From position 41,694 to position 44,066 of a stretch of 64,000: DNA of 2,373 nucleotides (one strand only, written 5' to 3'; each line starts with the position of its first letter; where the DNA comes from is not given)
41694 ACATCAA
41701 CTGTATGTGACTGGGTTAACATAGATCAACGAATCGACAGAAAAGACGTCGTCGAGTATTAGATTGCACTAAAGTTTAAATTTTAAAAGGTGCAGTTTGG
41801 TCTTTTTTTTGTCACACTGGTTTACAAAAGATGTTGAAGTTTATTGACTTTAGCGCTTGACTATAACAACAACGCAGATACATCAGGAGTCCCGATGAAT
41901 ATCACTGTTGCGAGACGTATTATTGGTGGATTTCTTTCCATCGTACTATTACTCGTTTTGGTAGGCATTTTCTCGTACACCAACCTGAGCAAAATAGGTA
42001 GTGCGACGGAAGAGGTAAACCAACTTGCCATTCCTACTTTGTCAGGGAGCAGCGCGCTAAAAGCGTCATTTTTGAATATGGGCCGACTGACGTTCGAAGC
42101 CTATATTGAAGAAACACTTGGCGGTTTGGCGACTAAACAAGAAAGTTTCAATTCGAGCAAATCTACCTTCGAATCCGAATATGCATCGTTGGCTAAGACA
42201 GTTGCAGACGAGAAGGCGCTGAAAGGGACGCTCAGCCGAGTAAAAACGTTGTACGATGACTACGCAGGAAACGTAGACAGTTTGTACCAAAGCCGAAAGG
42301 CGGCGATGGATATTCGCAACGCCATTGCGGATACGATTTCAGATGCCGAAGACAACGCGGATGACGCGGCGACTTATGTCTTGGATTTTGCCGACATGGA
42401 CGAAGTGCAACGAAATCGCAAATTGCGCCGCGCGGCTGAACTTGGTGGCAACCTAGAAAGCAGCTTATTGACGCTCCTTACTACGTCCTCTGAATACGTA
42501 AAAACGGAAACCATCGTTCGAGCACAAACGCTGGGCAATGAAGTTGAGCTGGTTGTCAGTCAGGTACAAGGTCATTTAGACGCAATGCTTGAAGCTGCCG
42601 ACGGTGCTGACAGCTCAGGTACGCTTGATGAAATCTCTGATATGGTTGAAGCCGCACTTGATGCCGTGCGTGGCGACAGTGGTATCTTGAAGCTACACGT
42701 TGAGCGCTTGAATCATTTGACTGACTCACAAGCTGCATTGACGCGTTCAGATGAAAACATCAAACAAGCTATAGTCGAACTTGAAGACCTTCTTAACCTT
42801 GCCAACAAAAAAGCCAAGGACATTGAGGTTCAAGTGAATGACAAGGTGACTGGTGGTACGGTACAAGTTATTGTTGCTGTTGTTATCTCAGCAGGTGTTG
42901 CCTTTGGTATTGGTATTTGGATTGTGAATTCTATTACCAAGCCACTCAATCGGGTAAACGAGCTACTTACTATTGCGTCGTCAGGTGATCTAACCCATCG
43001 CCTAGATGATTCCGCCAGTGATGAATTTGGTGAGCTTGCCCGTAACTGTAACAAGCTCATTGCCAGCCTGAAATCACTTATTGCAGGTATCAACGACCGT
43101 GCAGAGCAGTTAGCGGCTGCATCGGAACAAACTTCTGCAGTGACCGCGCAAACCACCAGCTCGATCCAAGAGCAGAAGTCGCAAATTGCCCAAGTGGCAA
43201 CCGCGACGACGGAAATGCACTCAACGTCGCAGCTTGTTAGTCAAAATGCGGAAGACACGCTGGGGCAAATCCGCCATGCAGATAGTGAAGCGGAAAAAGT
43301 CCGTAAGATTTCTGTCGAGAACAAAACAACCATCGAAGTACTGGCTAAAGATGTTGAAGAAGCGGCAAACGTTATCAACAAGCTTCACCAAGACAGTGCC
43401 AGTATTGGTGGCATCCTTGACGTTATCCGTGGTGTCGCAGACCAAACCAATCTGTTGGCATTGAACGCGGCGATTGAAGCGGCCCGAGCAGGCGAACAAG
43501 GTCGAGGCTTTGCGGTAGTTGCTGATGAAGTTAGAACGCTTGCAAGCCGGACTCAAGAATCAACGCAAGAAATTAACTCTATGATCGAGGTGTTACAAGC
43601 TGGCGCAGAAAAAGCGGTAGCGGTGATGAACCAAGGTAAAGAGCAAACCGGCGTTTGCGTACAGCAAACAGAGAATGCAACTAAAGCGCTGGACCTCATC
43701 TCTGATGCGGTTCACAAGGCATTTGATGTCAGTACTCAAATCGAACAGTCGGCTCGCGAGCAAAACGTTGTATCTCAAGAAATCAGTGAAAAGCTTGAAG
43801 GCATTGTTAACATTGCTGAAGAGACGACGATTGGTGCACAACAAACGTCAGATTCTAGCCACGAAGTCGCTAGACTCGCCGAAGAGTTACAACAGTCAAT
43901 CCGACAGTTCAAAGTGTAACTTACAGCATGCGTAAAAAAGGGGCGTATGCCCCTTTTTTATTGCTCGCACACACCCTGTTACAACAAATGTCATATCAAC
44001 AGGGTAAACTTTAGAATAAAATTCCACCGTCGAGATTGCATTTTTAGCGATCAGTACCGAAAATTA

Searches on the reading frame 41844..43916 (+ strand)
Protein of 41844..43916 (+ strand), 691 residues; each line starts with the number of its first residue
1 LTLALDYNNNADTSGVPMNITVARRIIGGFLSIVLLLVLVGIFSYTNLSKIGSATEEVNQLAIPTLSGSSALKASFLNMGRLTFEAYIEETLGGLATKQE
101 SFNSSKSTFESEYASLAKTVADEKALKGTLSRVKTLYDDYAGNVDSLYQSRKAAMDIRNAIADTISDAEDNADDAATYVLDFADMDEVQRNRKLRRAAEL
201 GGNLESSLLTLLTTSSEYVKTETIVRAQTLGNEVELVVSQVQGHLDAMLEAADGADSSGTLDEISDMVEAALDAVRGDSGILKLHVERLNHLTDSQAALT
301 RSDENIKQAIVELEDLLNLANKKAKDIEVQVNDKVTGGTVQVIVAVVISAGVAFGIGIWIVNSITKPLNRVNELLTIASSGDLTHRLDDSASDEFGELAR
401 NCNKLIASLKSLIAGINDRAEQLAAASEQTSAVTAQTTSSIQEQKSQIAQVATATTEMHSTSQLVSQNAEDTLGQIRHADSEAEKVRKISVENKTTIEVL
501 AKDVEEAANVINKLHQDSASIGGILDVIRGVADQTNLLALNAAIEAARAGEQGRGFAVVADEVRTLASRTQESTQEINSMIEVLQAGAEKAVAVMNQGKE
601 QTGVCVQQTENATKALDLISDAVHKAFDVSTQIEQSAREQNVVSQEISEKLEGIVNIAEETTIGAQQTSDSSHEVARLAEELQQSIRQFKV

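Call 3: search_protein_families(library=pfam, proteins=[window:41844-43916:+], max_evalue=0.1)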
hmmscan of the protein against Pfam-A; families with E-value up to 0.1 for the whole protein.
window:41844-43916:+ (691 aa): 4 families
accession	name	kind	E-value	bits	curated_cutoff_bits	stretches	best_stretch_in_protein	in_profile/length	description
PF00015.26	MCPsignal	-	5.8e-41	140.6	34.6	1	501-654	15-168/172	Methyl-accepting chemotaxis protein (MCP) signalling domain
PF00672.30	HAMP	-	2.1e-08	34.8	25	1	359-409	1-51/53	HAMP domain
PF12729.13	4HB_MCP_1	-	3.3e-08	33.7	27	1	19-124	1-106/181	Four helix bundle sensory module for signal transduction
PF18947.5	HAMP_2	-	5.4e-05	23.5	24.3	1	361-410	17-66/67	HAMP domain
